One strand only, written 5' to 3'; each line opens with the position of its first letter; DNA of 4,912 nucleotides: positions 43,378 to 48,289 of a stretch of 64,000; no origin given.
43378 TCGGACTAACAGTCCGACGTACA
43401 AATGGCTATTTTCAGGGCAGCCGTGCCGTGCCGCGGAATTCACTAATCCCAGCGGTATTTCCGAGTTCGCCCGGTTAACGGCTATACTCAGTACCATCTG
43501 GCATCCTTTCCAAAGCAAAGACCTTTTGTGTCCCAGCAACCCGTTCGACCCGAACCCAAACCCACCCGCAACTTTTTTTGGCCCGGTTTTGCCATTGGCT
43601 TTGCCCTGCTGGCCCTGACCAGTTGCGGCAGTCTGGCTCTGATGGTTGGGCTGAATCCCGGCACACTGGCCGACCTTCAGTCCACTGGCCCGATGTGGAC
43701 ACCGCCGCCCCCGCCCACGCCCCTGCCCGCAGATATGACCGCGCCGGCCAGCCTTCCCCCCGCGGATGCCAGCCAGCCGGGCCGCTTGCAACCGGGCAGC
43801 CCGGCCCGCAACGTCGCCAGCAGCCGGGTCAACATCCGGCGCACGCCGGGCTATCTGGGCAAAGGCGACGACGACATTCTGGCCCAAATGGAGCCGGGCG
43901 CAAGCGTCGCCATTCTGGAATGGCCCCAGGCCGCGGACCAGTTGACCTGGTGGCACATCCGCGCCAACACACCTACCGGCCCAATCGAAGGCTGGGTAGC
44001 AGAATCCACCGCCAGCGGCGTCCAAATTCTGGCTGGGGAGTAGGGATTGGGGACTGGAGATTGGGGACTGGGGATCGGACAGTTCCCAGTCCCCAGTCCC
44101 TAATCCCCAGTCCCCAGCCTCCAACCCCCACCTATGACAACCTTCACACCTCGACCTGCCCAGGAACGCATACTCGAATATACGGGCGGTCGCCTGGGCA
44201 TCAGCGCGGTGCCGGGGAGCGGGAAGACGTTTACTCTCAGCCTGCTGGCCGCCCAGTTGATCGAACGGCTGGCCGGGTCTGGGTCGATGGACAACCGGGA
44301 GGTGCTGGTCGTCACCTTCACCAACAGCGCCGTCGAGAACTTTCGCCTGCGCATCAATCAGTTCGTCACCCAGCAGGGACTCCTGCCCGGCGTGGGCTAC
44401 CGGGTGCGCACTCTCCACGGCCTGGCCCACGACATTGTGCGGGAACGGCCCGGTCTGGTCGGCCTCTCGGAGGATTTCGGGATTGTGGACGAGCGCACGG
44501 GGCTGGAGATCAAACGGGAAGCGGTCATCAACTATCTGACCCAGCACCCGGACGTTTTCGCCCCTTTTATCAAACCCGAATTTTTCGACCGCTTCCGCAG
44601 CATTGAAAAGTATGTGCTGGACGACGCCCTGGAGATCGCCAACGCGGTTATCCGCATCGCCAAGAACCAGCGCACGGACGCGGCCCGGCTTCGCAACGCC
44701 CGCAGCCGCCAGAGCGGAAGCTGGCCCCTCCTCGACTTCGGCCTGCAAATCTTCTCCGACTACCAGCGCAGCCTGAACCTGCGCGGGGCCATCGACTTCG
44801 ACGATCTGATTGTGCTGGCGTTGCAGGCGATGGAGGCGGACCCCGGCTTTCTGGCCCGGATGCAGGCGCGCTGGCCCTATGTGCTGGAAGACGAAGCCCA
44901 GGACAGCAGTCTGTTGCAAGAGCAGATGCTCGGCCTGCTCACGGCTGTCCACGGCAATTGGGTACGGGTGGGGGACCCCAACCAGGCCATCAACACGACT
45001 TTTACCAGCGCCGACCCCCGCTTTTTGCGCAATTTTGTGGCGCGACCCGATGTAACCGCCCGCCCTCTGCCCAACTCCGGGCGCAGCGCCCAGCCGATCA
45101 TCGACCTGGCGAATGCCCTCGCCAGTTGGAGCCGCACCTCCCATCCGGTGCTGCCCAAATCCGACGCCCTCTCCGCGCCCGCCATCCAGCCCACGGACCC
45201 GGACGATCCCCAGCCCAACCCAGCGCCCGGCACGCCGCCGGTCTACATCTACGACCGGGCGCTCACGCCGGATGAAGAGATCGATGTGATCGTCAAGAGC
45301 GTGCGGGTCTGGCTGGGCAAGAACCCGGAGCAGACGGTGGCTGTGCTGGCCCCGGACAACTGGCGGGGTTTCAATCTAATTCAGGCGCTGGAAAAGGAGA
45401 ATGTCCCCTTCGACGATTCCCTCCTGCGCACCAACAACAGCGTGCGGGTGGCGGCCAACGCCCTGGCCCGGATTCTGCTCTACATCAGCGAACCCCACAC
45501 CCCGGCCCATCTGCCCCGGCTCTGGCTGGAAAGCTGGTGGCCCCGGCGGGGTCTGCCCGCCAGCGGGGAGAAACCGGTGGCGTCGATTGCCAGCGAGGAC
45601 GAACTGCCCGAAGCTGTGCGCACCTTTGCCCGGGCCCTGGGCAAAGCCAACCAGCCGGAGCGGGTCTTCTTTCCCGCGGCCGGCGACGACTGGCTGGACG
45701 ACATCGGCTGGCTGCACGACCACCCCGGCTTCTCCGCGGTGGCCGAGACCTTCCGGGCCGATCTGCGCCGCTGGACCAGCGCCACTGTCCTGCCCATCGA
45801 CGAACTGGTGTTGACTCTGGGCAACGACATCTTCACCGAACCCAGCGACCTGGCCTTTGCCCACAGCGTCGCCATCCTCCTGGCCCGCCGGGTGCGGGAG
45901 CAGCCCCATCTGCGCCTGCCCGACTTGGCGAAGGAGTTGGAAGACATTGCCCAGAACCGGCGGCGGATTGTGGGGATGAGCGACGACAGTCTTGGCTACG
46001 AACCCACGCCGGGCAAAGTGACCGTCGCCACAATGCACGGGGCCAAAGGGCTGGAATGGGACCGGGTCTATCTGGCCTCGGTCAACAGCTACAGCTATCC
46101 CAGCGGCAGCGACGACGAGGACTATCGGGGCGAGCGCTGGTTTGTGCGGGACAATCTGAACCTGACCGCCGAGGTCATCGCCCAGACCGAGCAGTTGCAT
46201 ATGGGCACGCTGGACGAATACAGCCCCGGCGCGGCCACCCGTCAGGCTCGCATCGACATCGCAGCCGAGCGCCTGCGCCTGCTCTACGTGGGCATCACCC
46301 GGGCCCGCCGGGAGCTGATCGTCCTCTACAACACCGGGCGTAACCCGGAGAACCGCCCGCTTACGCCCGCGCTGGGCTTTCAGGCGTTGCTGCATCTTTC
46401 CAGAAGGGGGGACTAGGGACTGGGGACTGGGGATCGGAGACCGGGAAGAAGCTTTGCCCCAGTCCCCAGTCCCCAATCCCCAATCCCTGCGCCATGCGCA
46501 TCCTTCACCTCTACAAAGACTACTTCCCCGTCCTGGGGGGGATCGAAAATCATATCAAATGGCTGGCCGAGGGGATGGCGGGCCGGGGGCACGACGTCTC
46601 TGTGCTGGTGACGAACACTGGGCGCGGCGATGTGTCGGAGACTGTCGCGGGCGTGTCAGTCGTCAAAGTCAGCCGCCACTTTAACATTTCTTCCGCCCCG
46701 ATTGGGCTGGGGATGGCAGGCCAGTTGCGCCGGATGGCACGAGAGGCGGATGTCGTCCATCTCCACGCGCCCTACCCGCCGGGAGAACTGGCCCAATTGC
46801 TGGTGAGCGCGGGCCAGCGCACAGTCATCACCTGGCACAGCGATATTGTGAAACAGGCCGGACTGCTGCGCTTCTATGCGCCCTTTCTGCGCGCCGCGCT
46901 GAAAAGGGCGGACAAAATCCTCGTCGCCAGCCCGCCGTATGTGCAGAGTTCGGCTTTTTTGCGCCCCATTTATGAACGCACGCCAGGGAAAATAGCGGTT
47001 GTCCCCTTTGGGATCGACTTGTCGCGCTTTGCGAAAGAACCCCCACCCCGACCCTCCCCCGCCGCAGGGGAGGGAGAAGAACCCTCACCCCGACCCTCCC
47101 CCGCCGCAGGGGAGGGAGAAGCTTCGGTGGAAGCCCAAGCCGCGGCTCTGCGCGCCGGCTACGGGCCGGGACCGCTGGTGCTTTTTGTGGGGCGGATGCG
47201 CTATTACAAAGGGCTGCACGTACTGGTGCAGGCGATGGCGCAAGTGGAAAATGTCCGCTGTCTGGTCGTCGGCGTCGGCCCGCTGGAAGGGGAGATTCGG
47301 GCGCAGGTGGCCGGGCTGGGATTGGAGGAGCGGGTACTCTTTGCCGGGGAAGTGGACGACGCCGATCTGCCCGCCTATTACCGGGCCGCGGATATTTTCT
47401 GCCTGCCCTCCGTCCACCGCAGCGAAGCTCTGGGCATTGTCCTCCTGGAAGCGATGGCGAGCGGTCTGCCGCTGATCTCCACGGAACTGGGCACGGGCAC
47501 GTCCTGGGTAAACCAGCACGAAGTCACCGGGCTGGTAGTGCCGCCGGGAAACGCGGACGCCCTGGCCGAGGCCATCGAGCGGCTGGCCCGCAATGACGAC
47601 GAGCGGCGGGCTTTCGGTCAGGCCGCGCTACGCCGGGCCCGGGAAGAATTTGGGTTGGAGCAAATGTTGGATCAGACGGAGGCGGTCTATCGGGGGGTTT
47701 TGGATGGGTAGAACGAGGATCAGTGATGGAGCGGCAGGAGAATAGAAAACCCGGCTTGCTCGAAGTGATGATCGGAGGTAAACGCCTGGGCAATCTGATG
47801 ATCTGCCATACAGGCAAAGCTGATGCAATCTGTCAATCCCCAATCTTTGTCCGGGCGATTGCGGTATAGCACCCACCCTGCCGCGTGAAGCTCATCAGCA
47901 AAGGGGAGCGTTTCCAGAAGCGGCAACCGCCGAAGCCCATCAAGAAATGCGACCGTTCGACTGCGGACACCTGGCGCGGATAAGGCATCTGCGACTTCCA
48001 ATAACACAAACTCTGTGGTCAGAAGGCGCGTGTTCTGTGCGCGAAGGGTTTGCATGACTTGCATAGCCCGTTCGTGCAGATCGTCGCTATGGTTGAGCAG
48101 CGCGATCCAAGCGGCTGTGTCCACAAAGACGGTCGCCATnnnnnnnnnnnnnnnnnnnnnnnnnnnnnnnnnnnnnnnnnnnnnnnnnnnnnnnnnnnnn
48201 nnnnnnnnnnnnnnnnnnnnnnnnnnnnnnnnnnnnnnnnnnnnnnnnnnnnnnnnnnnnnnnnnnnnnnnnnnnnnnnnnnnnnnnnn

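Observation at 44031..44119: Family of gene-end hairpins built from tandem heptads; the dominant unit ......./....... equals the cyanobacterial STRR1 heptamer CCCCAGT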

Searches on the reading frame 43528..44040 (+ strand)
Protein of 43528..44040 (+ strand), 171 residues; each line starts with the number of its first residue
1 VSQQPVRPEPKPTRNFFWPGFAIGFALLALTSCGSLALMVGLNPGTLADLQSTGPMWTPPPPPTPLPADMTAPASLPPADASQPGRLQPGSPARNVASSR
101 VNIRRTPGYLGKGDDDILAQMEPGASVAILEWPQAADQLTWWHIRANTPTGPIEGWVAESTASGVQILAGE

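Call 22: search_protein_families(library=pfam, proteins=[window:43528-44040:+], max_evalue=0.001)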
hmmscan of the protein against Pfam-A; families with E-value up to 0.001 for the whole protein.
window:43528-44040:+ (171 aa): 0 families

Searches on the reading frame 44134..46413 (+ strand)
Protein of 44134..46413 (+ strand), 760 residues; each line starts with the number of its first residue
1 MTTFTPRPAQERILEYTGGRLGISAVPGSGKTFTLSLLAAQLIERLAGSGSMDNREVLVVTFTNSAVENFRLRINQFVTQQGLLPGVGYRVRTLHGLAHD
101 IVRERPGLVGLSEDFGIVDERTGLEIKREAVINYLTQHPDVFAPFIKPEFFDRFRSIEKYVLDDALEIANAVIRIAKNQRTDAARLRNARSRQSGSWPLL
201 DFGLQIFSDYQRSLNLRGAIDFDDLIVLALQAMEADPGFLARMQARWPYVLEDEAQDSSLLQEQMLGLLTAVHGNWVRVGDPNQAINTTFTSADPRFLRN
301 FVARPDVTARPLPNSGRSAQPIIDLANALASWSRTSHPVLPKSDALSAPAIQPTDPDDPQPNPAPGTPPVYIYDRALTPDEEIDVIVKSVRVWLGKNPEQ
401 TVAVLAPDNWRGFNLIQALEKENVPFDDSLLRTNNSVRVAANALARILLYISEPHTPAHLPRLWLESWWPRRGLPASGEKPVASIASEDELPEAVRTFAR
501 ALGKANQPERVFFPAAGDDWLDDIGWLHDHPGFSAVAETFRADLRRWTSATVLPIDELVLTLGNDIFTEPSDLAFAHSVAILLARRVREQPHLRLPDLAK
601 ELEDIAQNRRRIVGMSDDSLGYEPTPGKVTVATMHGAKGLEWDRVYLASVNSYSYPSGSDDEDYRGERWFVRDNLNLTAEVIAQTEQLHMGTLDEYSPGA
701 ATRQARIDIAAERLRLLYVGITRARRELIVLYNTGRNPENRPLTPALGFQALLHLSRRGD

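Call 8: find_related_loci(query=window:44134-46413:+, collection=genome_contigs, flank=10000)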
Query window:44134-46413:+ (760 aa) in genome_contigs; peptide patterns used: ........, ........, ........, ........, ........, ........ (x = any residue, [..] = any of these).
128 stretches matched a pattern; 23 encode a relative of the query (tblastn E <= 1e-3); 22 distinct loci.
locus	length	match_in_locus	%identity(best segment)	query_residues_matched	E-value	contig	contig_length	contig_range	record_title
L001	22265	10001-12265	93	2-756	0e+0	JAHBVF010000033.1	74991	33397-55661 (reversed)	MAG: Caldilineaceae bacterium isolate ACE_CHL8 CHL8_33, whole genome shotgun sequence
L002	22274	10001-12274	93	2-759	0e+0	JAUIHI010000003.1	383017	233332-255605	MAG: Anaerolineae bacterium isolate Co_bin.203 NODE_212_length_383017_cov_4.461070, whole genome shotgun sequence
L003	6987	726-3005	89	1-760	0e+0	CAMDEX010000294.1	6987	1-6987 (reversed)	MAG: Litorilinea aerophila isolate TH-08apr19-264 genome assembly, contig: TH-08apr19-C27880, whole genome shotgun seque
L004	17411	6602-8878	92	2-760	0e+0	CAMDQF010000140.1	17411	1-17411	MAG: Litorilinea aerophila isolate ZH-03apr19-129 genome assembly, contig: ZH-03apr19-C5080, whole genome shotgun sequen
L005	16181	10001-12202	46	4-752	0e+0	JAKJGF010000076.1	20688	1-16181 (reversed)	MAG: Bacillota bacterium isolate UR.bin48 UR_contig_6381, whole genome shotgun sequence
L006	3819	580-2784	49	4-753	0e+0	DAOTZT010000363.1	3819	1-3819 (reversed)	MAG TPA_asm: Anaerolineales bacterium isolate H6_556 k131_1873999, whole genome shotgun sequence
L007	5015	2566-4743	45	2-753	0e+0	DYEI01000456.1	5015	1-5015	MAG TPA_asm: Anaerolinea sp. isolate Tomsk_2_67_199 Tomsk_k141_71412, whole genome shotgun sequence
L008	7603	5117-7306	45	2-757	0e+0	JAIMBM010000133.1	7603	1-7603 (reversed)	MAG: Anaerolineae bacterium isolate HOT.MB2.62 Contig133, whole genome shotgun sequence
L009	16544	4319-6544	45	1-758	0e+0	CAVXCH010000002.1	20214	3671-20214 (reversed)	MAG: uncultured Chloroflexia bacterium isolate MFD01299.bin.1.127 genome assembly, contig: contig_120931, whole genome s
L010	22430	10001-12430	44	1-753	9e-179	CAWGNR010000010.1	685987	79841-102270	MAG: uncultured Chloroflexia bacterium isolate MFD05684.bin.1.47 genome assembly, contig: contig_27871, whole genome sho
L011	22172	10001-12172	45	4-741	7e-177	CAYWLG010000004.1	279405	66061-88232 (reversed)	MAG TPA_asm: uncultured Anaerolinea sp. isolate binchicken_co190_333 genome assembly, contig: NODE_41_length_279405_cov_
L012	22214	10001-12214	43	7-758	3e-175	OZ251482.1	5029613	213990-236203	MAG: Caldilineaceae bacterium isolate 0ab0f44f-4e38-4da9-a8b5-d33eb75a9d7d genome assembly, chromosome: 1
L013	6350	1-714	89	519-756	3e-136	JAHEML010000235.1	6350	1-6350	MAG: Caldilineaceae bacterium isolate Ww71 NODE_35185_length_6350_cov_2.310644, whole genome shotgun sequence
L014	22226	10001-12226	45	1-758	0e+0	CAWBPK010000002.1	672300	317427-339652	MAG: uncultured Chloroflexia bacterium isolate MFD01299.bin.1.98 genome assembly, contig: contig_19077, whole genome sho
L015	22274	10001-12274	45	4-752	0e+0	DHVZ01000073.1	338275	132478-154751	MAG TPA_asm: Anaerolineales bacterium UBA5195 UBA5195_contig_775, whole genome shotgun sequence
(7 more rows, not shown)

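Call 22: search_protein_families(library=pfam, proteins=[window:44134-46413:+], max_evalue=0.001)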
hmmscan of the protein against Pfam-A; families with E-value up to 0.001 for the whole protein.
window:44134-46413:+ (760 aa): 4 families
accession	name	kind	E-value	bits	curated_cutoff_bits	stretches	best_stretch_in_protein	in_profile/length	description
PF00580.27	UvrD-helicase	-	1.6e-40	140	23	1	8-301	3-266/271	UvrD/REP helicase N-terminal domain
PF13361.12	UvrD_C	-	3.4e-19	69.9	25.6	1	614-733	272-348/350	UvrD-like helicase C-terminal domain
PF13538.12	UvrD_C_2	-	4.7e-09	36.4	27.4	0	711-730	32-51/52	UvrD-like helicase C-terminal domain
PF13245.12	AAA_19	-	2e-08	35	25.1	1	21-287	14-131/134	AAA domain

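Call 49: find_related_loci(query=window:44134-46413:+, collection=metagenome_contigs, flank=4000)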
Query window:44134-46413:+ (760 aa) in metagenome_contigs; peptide patterns used: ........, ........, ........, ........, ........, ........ (x = any residue, [..] = any of these).
120 stretches matched a pattern; 5 encode a relative of the query (tblastn E <= 1e-3); 5 distinct loci.
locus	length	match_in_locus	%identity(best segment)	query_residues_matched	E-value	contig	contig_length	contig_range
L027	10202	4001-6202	46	4-752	0e+0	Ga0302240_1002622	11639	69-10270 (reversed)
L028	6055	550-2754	49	4-753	0e+0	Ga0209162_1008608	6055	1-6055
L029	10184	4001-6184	45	4-757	0e+0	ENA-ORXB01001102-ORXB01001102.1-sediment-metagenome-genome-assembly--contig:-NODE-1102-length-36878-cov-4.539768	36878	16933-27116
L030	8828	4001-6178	44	4-752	0e+0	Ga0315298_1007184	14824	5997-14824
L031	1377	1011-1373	96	2-122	4e-72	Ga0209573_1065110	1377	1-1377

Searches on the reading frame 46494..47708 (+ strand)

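Call 22: search_protein_families(library=pfam, proteins=[window:46494-47708:+], max_evalue=0.001)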
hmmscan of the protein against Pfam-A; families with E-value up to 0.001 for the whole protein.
window:46494-47708:+ (405 aa): 7 families
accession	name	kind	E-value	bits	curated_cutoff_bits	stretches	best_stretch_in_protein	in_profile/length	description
PF00534.26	Glycos_transf_1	-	5.5e-42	143.7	26.4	1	227-379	16-170/172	Glycosyl transferases group 1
PF13692.12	Glyco_trans_1_4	-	4.4e-39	134.4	27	1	227-367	2-142/142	Glycosyl transferases group 1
PF13439.12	Glyco_transf_4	-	1e-22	81.4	28.5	1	15-178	2-170/170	Glycosyltransferase Family 4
PF13579.12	Glyco_trans_4_4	-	2e-19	70.9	29.7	1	15-173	1-158/158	Glycosyl transferase 4-like domain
PF13524.12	Glyco_trans_1_2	-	1e-11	45.4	25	1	244-395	5-142/144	Glycosyl transferase-like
PF20706.3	GT4-conflict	-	1.6e-10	41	26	1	226-373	197-363/385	Family 4 Glycosyltransferase in conflict systems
PF13477.12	Glyco_trans_4_2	-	1.9e-10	41.5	23.4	1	20-145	12-138/139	Glycosyl transferase 4-like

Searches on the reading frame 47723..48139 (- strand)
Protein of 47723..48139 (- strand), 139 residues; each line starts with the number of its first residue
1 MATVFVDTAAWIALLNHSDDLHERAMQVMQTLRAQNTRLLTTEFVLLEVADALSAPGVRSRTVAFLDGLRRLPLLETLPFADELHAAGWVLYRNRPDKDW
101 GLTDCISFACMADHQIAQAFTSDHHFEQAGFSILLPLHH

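Call 69: search_protein_families(library=pfam, proteins=[window:47723-48139:-], max_evalue=0.0001)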
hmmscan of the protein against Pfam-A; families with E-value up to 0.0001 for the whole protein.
window:47723-48139:- (139 aa): 1 family
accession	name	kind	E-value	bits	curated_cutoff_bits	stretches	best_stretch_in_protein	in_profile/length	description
PF01850.27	PIN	-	2.2e-11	44.9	23.6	1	4-131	1-119/120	PIN domain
